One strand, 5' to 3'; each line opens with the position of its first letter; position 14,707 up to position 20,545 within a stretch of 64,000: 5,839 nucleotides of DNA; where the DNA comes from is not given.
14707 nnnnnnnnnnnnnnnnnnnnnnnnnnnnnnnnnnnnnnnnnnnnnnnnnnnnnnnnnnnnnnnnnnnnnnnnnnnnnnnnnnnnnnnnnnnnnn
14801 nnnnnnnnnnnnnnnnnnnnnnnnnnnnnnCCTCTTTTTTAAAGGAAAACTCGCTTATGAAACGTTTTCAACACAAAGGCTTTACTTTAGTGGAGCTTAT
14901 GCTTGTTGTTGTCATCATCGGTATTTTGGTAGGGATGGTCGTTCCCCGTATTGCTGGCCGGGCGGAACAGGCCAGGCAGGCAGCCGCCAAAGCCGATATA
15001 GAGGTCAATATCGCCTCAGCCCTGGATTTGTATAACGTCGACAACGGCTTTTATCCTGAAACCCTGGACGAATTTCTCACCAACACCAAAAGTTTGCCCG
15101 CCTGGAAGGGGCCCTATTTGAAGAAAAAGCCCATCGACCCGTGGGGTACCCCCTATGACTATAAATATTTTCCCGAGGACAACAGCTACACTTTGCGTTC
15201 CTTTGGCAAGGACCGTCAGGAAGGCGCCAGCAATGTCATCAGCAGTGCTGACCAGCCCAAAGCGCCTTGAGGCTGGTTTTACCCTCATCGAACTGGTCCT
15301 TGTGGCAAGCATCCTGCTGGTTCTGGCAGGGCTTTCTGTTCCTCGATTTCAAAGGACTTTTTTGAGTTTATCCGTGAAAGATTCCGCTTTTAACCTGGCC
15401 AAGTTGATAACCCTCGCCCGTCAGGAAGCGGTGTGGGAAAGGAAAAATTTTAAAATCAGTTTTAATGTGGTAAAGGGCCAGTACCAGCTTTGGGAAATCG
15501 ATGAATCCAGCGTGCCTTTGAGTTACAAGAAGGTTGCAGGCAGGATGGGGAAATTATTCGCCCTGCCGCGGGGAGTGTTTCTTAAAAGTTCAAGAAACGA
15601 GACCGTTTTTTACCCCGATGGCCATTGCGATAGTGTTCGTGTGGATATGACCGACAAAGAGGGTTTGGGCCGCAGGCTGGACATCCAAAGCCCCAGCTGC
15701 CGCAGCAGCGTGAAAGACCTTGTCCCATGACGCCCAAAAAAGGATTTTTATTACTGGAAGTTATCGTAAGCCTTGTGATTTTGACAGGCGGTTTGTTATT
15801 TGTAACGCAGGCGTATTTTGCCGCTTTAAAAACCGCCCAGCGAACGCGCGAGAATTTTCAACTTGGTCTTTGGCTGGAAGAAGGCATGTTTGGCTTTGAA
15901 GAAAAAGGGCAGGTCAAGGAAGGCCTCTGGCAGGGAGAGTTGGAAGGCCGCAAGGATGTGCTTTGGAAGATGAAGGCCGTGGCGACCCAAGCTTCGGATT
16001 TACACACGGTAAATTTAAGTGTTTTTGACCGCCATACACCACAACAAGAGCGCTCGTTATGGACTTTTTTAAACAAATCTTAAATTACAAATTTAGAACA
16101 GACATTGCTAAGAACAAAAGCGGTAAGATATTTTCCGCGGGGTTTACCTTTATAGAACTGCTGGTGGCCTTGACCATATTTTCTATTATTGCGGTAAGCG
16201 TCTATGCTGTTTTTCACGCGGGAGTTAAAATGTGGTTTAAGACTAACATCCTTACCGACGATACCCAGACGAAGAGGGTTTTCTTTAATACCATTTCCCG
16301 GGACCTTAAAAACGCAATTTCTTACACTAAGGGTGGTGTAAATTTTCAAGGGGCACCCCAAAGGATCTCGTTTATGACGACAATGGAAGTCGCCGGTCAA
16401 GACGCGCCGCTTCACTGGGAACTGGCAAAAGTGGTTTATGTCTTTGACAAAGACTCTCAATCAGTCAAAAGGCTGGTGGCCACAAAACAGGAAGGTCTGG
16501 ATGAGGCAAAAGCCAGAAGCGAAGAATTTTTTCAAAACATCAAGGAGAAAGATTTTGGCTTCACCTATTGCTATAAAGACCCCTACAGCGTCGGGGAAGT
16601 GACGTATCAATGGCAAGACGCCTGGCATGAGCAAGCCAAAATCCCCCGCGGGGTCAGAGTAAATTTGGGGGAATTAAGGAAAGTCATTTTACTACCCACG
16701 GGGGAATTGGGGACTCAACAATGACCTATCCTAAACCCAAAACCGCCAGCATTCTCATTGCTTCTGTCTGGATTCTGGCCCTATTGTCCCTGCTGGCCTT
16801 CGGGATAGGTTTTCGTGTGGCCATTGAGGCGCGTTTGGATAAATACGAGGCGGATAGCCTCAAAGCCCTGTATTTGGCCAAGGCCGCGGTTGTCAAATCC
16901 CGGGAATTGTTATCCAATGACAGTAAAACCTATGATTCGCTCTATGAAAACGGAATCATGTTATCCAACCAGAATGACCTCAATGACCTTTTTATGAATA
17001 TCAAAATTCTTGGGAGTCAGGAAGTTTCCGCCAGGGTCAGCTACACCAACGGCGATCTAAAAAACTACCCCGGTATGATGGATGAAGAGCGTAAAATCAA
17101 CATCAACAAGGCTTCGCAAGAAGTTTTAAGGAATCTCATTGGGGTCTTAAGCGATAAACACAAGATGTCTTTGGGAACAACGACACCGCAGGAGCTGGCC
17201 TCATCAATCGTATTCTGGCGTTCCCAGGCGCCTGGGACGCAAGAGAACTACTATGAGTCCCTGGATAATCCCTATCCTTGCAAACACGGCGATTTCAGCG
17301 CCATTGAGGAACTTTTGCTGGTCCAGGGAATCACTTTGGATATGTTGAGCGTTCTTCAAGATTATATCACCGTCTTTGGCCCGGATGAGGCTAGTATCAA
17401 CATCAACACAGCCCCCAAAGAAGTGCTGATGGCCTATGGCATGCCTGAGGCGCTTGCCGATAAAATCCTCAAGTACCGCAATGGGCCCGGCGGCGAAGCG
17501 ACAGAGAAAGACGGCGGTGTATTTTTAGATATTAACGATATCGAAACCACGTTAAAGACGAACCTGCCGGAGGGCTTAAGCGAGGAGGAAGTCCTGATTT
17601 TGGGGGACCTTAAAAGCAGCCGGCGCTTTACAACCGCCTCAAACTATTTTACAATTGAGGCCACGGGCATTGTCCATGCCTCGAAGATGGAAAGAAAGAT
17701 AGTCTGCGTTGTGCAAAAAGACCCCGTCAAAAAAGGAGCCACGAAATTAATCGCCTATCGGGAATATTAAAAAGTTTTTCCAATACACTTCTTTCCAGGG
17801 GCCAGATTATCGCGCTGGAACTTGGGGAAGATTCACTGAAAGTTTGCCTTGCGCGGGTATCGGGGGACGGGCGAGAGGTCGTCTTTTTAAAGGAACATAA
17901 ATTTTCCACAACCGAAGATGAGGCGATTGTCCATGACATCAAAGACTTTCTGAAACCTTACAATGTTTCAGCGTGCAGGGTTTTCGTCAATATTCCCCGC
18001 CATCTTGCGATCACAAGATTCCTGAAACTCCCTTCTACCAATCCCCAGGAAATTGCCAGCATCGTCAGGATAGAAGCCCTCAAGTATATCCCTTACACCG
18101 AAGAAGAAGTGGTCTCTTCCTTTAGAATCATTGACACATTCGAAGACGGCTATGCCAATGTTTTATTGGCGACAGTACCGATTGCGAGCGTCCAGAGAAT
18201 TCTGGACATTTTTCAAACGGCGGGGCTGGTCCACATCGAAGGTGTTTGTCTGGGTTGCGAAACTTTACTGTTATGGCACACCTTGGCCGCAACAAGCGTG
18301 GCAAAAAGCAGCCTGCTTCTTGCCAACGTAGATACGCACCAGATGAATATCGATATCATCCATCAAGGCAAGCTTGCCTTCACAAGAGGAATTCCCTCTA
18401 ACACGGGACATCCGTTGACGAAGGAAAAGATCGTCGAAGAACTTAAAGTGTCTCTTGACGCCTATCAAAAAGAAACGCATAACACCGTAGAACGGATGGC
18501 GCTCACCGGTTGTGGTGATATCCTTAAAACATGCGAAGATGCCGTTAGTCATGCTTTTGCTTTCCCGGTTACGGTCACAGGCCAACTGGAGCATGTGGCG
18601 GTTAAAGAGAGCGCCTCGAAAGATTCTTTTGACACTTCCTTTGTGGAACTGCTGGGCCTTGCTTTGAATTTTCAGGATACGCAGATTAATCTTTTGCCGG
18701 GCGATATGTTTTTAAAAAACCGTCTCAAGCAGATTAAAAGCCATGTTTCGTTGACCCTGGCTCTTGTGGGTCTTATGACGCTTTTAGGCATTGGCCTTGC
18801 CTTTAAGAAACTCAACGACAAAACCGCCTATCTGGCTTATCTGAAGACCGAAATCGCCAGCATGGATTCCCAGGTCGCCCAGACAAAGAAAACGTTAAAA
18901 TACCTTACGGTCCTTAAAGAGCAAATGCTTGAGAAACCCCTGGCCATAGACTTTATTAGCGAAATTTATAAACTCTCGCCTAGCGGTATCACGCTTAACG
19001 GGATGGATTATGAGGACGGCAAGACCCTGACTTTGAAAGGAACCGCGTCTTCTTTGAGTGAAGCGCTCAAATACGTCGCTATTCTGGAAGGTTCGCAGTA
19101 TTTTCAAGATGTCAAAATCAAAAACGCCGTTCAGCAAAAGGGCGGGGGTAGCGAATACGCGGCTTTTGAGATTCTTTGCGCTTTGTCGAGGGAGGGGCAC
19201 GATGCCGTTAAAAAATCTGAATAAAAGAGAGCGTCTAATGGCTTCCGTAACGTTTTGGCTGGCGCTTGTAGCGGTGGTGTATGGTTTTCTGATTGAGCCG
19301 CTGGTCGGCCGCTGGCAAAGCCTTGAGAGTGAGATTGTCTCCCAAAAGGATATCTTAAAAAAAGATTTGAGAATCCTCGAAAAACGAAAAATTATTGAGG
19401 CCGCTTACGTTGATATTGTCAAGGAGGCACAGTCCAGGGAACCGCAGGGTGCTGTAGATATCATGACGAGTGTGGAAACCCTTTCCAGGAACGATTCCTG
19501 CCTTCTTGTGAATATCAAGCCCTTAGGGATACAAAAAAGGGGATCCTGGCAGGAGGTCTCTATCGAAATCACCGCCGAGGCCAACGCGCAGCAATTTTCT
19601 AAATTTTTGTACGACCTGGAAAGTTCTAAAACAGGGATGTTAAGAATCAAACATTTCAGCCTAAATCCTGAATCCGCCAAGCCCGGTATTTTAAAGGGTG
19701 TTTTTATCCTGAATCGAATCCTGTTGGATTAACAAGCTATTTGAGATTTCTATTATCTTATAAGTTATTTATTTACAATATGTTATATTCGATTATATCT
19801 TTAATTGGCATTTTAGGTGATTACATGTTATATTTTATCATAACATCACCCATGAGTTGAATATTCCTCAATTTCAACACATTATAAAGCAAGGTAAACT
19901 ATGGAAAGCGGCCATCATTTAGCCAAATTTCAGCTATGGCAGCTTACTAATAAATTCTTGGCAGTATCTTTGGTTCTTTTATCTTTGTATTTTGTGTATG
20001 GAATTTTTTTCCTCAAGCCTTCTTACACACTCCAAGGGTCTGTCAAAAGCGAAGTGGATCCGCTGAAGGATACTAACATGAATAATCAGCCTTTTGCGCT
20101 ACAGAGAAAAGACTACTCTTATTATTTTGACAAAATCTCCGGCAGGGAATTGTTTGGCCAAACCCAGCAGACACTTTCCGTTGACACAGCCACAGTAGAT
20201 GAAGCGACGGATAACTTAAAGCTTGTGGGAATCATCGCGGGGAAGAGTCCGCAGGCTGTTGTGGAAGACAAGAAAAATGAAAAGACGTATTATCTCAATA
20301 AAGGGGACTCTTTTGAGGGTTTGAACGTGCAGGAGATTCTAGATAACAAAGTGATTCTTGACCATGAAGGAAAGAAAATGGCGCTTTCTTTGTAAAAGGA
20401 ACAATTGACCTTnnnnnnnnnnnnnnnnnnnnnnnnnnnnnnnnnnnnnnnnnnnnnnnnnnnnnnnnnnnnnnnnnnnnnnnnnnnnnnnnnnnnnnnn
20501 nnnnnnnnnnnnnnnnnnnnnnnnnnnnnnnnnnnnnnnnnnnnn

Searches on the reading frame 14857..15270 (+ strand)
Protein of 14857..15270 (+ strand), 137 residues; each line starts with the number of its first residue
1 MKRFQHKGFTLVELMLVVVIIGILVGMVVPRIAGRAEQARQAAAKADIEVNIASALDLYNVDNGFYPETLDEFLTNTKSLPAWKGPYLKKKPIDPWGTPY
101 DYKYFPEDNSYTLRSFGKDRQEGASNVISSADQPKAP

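Call 9: search_protein_families(library=pfam, proteins=[window:14857-15270:+], max_evalue=0.01)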
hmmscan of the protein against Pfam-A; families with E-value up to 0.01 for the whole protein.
window:14857-15270:+ (137 aa): 2 families
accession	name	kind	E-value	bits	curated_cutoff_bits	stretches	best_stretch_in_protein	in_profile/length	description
PF08334.16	T2SSG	-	4e-22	78.8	21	1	31-126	1-100/108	Type II secretion system (T2SS), protein G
PF07963.17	N_methyl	-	5.6e-08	32.5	21.2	1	5-28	3-26/27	Prokaryotic N-terminal methylation motif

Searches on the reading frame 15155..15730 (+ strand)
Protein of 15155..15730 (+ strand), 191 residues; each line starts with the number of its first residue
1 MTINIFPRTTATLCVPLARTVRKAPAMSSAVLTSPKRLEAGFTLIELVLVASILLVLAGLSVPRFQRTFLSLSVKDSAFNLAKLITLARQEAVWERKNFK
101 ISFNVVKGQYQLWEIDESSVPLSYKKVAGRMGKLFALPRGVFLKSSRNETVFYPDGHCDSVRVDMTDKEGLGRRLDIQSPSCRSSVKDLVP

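Call 10: search_protein_families(library=pfam, proteins=[window:15155-15730:+], max_evalue=0.01)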
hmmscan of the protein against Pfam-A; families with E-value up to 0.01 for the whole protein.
window:15155-15730:+ (191 aa): 1 family
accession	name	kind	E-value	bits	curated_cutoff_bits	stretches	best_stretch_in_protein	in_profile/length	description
PF07963.17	N_methyl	-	0.0001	22.1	21.2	1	37-60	2-25/27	Prokaryotic N-terminal methylation motif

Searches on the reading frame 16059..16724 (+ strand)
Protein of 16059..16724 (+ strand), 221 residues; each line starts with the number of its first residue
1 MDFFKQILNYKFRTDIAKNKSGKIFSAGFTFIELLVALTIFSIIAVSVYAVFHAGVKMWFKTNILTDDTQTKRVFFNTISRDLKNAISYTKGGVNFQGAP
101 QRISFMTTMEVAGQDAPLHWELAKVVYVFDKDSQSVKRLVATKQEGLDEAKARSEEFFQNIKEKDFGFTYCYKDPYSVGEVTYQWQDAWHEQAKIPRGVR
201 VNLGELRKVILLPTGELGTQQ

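Call 10: search_protein_families(library=pfam, proteins=[window:16059-16724:+], max_evalue=0.01)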
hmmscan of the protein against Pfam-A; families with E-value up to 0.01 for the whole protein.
window:16059-16724:+ (221 aa): 2 families
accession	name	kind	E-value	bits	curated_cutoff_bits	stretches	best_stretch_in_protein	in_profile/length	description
PF07963.17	N_methyl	-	6.6e-07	29.1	21.2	1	27-49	5-27/27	Prokaryotic N-terminal methylation motif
PF11612.13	T2SSJ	-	1.4e-05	25.9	28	1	95-203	30-128/140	Type II secretion system (T2SS), protein J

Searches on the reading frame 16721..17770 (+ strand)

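Call 10: search_protein_families(library=pfam, proteins=[window:16721-17770:+], max_evalue=0.01)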
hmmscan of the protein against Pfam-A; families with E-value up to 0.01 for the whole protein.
window:16721-17770:+ (349 aa): 3 families
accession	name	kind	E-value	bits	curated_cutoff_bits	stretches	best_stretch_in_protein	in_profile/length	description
PF12836.13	HHH_3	-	8.6e-12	45.4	27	1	225-255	5-36/65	Helix-hairpin-helix motif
PF21687.3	T2SSK_1st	-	4.6e-08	34.2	26.2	1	128-219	15-105/107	Type II secretion system (T2SS), protein K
PF03934.19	T2SSK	-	1.5e-06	28.9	24.2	1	226-274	1-41/63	Type II secretion system (T2SS), protein K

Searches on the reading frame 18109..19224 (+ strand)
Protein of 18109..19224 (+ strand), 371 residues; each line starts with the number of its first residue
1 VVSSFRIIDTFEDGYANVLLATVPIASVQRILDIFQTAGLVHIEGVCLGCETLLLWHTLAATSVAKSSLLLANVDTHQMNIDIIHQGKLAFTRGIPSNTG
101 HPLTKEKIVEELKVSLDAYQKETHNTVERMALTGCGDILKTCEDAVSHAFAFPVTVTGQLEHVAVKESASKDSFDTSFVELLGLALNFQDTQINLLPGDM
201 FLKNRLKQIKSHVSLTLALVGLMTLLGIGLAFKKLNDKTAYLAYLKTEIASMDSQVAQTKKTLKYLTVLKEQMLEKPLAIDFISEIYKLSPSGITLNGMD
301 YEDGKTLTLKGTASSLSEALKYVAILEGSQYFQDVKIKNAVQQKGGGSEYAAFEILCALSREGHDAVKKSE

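Call 10: search_protein_families(library=pfam, proteins=[window:18109-19224:+], max_evalue=0.01)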
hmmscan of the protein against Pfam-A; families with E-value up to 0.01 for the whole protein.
window:18109-19224:+ (371 aa): 2 families
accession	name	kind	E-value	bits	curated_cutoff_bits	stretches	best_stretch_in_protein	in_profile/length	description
PF05137.18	PilN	-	1e-09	38.7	22.8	1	284-358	4-77/78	Fimbrial assembly protein (PilN)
PF11104.14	PilM_2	-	0.00014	21.4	27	0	106-186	253-337/340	Type IV pilus assembly protein PilM;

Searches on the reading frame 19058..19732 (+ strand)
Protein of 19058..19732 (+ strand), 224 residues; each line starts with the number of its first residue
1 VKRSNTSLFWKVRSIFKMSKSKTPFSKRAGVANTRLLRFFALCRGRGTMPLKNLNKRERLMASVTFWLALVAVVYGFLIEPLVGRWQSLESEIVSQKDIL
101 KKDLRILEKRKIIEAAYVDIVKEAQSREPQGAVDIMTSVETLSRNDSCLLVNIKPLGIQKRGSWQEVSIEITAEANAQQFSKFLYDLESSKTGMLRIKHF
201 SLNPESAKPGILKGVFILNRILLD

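Call 10: search_protein_families(library=pfam, proteins=[window:19058-19732:+], max_evalue=0.01)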
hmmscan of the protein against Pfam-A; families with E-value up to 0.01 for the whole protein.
window:19058-19732:+ (224 aa): 1 family
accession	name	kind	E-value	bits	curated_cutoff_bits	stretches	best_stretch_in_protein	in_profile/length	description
PF04612.17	T2SSM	-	0.0014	19.3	27.8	1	52-101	9-58/160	Type II secretion system (T2SS), protein M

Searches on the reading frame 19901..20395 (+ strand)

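Call 10: search_protein_families(library=pfam, proteins=[window:19901-20395:+], max_evalue=0.01)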
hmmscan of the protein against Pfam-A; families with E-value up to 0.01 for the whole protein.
window:19901-20395:+ (164 aa): 3 families
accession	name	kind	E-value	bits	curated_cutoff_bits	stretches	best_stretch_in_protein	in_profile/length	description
PF11356.14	T2SSC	-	6e-10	39.5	27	1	60-164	28-141/141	Type II secretion system protein C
PF23862.1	CdsD_C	-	0.0017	18.8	27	1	132-159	25-52/56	CdsD C-terminal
PF16537.11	T2SSB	-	0.0076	16.3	28.4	0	132-162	27-58/60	Type II secretion system protein B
